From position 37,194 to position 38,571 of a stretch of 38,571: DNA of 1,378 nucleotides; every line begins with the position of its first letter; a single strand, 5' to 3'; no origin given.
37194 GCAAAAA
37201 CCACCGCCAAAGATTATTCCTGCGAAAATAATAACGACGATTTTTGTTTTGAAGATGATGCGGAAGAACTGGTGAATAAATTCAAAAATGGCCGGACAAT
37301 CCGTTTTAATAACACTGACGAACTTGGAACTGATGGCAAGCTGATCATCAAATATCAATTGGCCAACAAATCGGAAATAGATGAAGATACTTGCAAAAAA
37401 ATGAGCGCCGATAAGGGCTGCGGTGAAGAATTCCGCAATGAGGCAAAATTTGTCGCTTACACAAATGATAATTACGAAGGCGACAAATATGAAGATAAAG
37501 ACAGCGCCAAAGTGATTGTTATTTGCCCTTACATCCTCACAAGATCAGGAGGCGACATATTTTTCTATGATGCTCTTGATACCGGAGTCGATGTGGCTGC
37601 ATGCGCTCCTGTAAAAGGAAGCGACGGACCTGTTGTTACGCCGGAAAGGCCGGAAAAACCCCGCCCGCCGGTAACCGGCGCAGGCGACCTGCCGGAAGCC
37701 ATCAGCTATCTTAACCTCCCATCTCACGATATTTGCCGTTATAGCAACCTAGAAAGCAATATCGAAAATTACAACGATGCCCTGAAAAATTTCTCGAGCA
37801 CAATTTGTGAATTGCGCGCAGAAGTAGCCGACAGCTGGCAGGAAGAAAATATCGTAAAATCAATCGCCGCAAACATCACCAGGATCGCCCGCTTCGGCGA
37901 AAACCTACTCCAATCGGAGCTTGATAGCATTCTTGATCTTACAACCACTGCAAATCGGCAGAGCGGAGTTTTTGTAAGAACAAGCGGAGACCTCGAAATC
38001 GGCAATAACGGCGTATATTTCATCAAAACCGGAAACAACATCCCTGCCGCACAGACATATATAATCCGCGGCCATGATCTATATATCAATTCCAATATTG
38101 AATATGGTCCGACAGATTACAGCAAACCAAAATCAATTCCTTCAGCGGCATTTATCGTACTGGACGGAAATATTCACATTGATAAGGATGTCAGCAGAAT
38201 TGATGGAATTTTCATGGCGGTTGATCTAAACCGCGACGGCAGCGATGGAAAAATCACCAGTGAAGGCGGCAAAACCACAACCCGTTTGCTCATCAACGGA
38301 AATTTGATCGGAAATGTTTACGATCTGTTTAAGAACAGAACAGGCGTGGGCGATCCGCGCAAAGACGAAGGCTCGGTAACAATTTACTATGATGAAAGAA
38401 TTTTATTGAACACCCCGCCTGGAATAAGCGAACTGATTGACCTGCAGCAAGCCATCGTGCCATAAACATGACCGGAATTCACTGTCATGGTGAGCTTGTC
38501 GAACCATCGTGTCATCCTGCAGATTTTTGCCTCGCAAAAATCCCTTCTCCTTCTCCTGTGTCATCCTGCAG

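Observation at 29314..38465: Translationally coupled pair of orphan giant genes (1678 aa and 1353 aa) behind the strongest promoter in the window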

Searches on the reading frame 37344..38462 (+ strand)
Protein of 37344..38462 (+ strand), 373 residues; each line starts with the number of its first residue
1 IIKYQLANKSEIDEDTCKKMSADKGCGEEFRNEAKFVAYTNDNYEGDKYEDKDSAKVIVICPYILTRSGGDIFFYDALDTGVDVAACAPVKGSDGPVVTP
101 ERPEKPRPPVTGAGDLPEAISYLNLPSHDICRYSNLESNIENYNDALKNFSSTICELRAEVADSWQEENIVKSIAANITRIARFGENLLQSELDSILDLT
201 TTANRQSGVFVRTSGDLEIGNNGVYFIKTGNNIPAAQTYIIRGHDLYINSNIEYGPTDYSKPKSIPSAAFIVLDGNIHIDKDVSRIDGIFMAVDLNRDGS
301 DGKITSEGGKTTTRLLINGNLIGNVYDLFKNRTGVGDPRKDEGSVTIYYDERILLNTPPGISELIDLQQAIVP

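Call 18: find_homologous_proteins(query=window:37344-38462:+)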
Query window:37344-38462:+ (373 aa): 20 proteins with E <= 0.001 among 3196 candidates.
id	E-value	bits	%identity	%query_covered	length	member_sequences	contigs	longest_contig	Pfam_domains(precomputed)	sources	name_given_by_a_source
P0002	1.6e-120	421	54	99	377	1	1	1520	-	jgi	-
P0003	5.2e-93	330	49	98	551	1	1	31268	-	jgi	jgi:hypothetical protein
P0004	6.1e-93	330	47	100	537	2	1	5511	-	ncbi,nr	ncbi:hypothetical protein HN709_02990, partial [Candidatus Peregrinibacteria bacterium]|nr:hypotheti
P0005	9.3e-93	329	50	95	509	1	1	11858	-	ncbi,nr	ncbi:hypothetical protein HZA40_04975, partial [Candidatus Peregrinibacteria bacterium]|nr:hypotheti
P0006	3.3e-86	308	53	73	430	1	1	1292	-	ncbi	ncbi:MAG: hypothetical protein AAB953_01310, partial [Patescibacteria group bacterium]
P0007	2.0e-84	302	46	94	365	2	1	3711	-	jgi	jgi:hypothetical protein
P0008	1.0e-80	290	44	99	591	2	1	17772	-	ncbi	ncbi:MAG: hypothetical protein WC604_03100, partial [Candidatus Gracilibacteria bacterium]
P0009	1.1e-79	286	42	100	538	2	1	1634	-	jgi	-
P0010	2.5e-79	285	62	61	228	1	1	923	-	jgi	jgi:hypothetical protein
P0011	1.7e-74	269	41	100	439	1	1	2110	-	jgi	-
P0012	4.0e-73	265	43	94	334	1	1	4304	-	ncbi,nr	ncbi:MAG TPA: hypothetical protein PK398_02455, partial [Candidatus Gracilibacteria bacterium]|nr:hy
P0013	2.4e-69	252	39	100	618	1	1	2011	-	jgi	-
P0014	3.3e-69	252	57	63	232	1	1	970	-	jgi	-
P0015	6.2e-68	248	58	58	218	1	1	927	-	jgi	-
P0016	1.9e-67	246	55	60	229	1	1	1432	-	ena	-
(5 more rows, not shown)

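Call 19: find_encoding_contigs(protein=P0003, flank=10000, max_places=3)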
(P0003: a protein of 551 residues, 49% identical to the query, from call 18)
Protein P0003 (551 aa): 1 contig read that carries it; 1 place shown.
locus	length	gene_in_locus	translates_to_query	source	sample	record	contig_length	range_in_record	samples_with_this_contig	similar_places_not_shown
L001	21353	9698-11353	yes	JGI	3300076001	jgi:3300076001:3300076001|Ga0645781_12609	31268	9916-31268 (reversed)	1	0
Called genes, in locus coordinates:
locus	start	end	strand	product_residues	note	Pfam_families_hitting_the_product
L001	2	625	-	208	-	?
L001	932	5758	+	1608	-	-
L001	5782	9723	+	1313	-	-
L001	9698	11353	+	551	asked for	-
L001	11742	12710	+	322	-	PF06144:DNA_pol3_delta, PF21694:DNA_pol3_delta_C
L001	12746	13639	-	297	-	PF01978:TrmB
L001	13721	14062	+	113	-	-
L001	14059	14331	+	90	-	PF05016:ParE_toxin (weak)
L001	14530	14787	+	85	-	-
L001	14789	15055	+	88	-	PF05016:ParE_toxin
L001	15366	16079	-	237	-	PF08843:AbiEii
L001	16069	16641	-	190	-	-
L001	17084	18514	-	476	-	PF01425:Amidase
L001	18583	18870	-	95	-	PF02686:GatC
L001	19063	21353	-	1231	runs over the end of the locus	-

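Call 20: find_encoding_contigs(protein=P0008, flank=10000, max_places=3)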
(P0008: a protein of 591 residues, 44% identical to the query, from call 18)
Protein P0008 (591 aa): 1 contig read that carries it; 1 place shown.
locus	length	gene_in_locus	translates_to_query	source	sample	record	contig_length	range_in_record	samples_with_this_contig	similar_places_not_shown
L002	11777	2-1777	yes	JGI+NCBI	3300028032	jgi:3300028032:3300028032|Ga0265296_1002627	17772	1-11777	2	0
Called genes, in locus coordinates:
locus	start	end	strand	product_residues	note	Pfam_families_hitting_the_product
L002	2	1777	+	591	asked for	?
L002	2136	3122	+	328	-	PF06144:DNA_pol3_delta, PF21694:DNA_pol3_delta_C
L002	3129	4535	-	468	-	PF03951:Gln-synt_N, PF00120:Gln-synt_C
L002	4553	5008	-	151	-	-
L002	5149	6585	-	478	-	PF01425:Amidase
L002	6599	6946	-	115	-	PF02686:GatC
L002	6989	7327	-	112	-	-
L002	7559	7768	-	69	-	-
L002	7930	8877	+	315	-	PF18075:FtsX_ECD, PF02687:FtsX (weak)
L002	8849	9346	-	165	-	-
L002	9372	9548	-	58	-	-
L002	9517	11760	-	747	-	PF13328:HD_4, PF04607:RelA_SpoT, PF02824:TGS, PF28438:RelA_RIS, PF01842:ACT, PF13291:ACT_4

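Call 21: find_encoding_contigs(protein=P0005, flank=10000, max_places=3)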
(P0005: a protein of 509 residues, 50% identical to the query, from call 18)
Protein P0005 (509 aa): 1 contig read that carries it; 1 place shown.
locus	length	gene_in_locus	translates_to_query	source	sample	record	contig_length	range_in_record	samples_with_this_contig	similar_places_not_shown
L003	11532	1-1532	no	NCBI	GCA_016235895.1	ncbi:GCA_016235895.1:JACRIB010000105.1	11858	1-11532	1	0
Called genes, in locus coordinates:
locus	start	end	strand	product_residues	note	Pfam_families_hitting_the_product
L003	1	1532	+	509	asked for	?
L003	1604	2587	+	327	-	PF06144:DNA_pol3_delta, PF21694:DNA_pol3_delta_C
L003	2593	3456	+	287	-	PF01978:TrmB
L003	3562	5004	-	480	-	PF01425:Amidase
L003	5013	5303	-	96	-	PF02686:GatC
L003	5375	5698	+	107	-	-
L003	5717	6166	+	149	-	PF01467:CTP_transf_like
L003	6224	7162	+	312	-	PF18075:FtsX_ECD, PF02687:FtsX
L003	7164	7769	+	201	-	PF11967:RecO_N, PF02565:RecO_C (faint)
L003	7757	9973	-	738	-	PF13328:HD_4, PF04607:RelA_SpoT, PF02824:TGS, PF28438:RelA_RIS, PF13291:ACT_4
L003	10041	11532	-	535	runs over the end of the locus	-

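Call 76: search_protein_families(library=pfam, proteins=[L001:5782-9720:+], max_evalue=0.1)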
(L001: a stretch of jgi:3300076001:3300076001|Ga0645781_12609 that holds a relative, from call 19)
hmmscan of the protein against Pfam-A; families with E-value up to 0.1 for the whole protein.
L001:5782-9720:+ (1313 aa): 1 family
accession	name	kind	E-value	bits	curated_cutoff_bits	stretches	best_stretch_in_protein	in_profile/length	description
PF15876.10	DUF4732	-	0.083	13.5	27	0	873-919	42-87/159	Domain of unknown function (DUF4732)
